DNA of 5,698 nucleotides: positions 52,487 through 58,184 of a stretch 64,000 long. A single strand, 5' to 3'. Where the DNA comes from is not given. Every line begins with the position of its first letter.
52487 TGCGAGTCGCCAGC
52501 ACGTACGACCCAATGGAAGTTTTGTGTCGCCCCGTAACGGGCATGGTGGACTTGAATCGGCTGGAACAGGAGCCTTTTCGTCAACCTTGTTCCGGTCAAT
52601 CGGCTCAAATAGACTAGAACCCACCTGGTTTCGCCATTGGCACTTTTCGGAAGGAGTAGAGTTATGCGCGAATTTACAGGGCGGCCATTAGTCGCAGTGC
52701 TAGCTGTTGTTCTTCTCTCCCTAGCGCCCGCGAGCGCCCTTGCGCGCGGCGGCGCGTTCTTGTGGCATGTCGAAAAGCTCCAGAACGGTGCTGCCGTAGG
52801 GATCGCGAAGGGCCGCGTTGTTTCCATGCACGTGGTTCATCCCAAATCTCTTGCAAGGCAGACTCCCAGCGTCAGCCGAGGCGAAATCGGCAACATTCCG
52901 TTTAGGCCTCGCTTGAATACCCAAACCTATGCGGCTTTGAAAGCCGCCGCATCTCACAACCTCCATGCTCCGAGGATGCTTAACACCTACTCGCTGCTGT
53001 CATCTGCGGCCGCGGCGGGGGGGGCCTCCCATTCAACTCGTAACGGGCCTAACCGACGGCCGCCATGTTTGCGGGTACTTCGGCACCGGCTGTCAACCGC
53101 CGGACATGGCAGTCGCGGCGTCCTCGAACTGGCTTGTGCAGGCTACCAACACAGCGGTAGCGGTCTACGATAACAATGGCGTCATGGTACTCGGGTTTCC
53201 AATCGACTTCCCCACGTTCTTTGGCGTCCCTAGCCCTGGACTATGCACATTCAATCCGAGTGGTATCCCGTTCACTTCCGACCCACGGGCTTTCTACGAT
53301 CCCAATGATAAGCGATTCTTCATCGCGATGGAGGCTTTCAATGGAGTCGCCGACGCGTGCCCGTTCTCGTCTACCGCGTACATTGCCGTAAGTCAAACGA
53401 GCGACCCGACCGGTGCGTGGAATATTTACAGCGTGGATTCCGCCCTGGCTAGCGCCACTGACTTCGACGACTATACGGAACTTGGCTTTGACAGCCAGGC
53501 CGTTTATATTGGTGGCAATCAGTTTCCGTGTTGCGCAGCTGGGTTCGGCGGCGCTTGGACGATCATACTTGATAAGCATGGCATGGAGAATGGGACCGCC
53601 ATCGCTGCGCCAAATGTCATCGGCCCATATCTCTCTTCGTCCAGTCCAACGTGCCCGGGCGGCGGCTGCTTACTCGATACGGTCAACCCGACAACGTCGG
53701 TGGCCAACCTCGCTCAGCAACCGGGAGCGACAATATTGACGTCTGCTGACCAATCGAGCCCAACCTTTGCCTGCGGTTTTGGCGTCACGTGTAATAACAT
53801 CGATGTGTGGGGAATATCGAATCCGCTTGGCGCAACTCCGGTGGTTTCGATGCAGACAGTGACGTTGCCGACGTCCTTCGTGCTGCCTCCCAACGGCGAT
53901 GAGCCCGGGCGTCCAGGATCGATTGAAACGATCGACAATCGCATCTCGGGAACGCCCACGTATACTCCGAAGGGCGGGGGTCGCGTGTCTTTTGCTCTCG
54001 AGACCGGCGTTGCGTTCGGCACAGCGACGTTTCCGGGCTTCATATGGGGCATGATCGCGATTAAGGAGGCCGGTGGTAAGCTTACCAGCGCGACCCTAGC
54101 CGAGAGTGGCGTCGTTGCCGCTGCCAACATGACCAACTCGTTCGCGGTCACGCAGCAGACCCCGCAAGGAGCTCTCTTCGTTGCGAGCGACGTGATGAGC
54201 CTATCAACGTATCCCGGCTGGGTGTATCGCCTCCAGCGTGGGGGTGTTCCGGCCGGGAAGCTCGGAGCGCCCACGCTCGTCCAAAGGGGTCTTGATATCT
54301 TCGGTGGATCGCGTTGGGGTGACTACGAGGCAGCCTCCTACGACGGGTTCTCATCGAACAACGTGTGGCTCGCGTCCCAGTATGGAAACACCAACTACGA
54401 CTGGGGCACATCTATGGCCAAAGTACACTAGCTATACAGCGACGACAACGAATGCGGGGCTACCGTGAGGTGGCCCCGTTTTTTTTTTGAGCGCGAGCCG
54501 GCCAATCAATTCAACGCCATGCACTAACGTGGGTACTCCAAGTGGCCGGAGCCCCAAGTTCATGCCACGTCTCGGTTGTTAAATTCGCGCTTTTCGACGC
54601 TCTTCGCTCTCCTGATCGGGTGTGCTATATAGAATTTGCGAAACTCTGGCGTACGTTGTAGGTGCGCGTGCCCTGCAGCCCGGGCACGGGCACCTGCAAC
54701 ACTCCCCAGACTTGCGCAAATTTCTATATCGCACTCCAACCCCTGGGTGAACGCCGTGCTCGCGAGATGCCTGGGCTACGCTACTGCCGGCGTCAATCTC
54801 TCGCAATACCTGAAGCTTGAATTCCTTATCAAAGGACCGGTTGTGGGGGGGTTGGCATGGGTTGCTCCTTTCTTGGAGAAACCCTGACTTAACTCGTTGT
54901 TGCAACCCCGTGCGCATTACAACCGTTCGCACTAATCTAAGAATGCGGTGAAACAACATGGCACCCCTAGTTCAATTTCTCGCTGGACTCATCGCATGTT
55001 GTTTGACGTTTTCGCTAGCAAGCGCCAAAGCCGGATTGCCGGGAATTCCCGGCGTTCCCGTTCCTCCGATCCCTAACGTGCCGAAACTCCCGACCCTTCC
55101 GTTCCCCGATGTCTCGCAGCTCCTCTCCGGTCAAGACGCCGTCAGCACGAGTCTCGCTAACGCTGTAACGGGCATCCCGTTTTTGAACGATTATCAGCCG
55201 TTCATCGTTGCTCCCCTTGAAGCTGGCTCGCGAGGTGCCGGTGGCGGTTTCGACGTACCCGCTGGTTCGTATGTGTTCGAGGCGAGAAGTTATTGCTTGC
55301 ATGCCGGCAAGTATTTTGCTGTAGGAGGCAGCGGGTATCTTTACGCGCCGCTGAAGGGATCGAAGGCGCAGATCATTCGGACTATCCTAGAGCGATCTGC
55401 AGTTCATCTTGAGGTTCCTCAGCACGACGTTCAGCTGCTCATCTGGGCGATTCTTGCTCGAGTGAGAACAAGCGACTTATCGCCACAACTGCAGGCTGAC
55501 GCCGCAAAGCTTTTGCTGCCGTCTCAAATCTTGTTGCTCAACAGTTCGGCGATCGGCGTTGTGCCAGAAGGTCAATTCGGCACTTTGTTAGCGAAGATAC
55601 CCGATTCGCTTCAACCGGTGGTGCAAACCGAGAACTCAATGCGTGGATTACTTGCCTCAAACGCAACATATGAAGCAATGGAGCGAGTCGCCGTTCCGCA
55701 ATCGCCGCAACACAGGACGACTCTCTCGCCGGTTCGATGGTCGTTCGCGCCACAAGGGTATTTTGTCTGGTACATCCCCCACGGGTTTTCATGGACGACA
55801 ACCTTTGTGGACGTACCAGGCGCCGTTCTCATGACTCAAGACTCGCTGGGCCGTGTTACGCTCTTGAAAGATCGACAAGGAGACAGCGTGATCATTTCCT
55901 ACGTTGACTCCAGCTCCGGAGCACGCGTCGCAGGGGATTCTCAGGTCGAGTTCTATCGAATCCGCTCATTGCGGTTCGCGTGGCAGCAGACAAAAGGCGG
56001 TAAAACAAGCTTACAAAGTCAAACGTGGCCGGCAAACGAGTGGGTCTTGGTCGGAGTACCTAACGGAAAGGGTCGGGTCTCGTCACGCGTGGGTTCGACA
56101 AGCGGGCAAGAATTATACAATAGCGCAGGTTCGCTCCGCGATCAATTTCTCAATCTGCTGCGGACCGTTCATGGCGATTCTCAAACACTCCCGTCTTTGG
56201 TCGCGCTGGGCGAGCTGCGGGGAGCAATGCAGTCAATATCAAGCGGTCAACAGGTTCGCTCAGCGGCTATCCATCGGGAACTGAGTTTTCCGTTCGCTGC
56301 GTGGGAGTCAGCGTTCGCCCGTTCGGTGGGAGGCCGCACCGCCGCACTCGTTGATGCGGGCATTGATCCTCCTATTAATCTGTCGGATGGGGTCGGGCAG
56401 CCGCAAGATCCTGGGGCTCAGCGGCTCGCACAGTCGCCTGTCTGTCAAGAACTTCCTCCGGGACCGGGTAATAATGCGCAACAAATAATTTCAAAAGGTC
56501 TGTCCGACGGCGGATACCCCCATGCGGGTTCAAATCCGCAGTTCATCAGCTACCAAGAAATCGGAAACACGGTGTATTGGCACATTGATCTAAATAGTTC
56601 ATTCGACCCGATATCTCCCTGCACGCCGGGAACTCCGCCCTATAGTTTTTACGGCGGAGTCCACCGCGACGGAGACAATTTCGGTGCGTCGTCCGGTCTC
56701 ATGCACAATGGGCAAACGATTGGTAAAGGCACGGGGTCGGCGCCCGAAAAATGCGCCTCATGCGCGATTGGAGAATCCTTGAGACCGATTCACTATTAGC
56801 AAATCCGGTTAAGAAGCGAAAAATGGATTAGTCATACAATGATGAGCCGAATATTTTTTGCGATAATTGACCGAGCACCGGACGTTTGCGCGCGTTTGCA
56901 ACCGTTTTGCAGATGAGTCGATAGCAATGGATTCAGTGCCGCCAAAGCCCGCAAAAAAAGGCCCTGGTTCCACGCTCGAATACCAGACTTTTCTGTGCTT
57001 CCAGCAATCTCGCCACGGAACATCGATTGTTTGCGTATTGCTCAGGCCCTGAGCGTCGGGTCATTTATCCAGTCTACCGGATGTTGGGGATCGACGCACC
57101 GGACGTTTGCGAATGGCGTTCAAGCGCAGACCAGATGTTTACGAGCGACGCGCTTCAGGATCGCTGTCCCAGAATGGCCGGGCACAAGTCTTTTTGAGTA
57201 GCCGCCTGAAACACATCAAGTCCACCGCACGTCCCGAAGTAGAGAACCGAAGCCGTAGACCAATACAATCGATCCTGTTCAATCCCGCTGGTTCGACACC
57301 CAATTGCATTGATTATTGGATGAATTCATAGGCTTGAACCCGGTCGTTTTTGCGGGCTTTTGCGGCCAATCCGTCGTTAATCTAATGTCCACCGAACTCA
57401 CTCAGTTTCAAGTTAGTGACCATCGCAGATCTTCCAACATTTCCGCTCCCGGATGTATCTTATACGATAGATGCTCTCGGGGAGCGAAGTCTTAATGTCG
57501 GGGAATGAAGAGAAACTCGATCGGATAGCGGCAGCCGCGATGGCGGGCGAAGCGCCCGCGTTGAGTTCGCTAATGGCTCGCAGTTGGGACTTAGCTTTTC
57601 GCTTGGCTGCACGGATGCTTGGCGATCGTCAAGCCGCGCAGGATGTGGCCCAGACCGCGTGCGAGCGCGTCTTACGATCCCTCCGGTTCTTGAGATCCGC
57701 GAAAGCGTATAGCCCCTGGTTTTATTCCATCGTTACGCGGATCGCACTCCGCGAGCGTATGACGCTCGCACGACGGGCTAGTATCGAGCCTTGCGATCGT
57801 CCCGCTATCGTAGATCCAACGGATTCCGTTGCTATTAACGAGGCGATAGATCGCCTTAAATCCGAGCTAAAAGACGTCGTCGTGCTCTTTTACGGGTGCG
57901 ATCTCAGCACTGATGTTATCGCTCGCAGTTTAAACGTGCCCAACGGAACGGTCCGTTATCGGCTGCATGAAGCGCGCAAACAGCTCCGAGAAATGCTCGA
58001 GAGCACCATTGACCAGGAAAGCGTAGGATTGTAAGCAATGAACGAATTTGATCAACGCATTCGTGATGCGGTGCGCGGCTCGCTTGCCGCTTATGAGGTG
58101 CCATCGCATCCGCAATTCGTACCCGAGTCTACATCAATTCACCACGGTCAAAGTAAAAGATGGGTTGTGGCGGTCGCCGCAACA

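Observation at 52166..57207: A 5-kb transposon-like insertion sits immediately after the secA stop codon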

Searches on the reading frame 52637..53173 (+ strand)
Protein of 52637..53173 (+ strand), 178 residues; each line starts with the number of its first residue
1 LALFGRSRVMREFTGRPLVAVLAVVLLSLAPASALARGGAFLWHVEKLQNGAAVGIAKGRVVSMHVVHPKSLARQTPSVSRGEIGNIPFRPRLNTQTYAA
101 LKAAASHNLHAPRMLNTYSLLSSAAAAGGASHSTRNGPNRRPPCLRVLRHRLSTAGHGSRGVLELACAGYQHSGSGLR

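Call 10: search_protein_families(library=pfam, proteins=[window:52637-53173:+], max_evalue=0.01)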
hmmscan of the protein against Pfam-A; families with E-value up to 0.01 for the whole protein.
window:52637-53173:+ (178 aa): 0 families

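Call 99: search_protein_families(library=ncbifam, proteins=[window:52664-53173:+], max_evalue=0.01)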
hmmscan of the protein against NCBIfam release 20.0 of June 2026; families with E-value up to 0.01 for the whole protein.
window:52664-53173:+ (169 aa): 0 families

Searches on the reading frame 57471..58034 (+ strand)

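Call 10: search_protein_families(library=pfam, proteins=[window:57471-58034:+], max_evalue=0.01)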
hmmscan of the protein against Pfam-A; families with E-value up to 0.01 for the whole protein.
window:57471-58034:+ (187 aa): 5 families
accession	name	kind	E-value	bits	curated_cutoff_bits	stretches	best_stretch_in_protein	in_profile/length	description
PF08281.18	Sigma70_r4_2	-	1.1e-11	44.6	25.7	1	121-172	3-54/54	Sigma-70, region 4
PF04545.22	Sigma70_r4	-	2.4e-09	37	24.1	1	125-174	1-50/50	Sigma-70, region 4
PF04542.20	Sigma70_r2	-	1.6e-08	34.6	24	1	40-98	7-67/71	Sigma-70 region 2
PF06530.18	Phage_antitermQ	-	0.0067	16.8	26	1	117-178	48-112/118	Phage antitermination protein Q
PF13556.12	HTH_30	-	0.0068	16.6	27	0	139-172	7-40/59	PucR C-terminal helix-turn-helix domain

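Call 99: search_protein_families(library=ncbifam, proteins=[window:57471-58034:+], max_evalue=0.01)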
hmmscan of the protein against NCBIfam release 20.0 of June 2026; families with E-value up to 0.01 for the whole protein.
window:57471-58034:+ (187 aa): 60 families (the best 25 are shown)
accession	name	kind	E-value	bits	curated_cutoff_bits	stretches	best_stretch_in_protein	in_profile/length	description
TIGR02983.1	SigE-fam_strep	subfamily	1.1e-18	67.6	141.55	1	31-178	8-160/162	SigE family RNA polymerase sigma factor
NF008888.0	PRK11922.1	equivalog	9.1e-18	64.7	204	1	13-183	14-203/231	RNA polymerase sigma factor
NF007223.0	PRK09641.1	equivalog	1.9e-17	63.8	209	2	18-93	7-82/187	RNA polymerase sigma factor SigW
TIGR02937.1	sigma70-ECF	superfamily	2.1e-17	63.3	42.9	1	30-176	2-165/165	sigma-70 family RNA polymerase sigma factor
NF009171.0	PRK12518.1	equivalog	3.2e-17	63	208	1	47-178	44-186/191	RNA polymerase sigma factor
NF007229.0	PRK09647.1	equivalog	6.7e-17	61.6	265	1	21-182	36-208/220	RNA polymerase sigma factor SigE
TIGR02948.1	SigW_bacill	equivalog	2.8e-16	60.1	243.1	2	121-177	129-185/187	RNA polymerase sigma factor SigW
NF009174.0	PRK12522.1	equivalog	1e-15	58.2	217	1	114-181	105-172/175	RNA polymerase sigma factor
TIGR02954.1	Sig70_famx3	hypoth_equivalog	1.1e-15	57.8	188.5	1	19-178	6-169/170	RNA polymerase sigma-70 factor, TIGR02954 family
NF053879.1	RNAPolSigSigVBac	equivalog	7.9e-15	54.9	190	1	37-177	12-156/160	RNA polymerase sigma factor SigV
NF009170.0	PRK12517.1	subfamily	1.3e-14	54.1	197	1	32-181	26-181/188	RNA polymerase sigma factor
NF004113.0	PRK05602.1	equivalog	1.5e-14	54.2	208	1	18-181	34-206/211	RNA polymerase sigma factor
NF007227.0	PRK09645.1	subfamily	2.9e-14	53.3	202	1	26-178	10-172/177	sigma-70 family RNA polymerase sigma factor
NF009195.0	PRK12543.1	subfamily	1e-13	51.2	197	1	16-178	7-180/192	RNA polymerase sigma factor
NF009168.0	PRK12515.1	subfamily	4.3e-13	49.2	236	1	17-178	14-181/189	RNA polymerase sigma factor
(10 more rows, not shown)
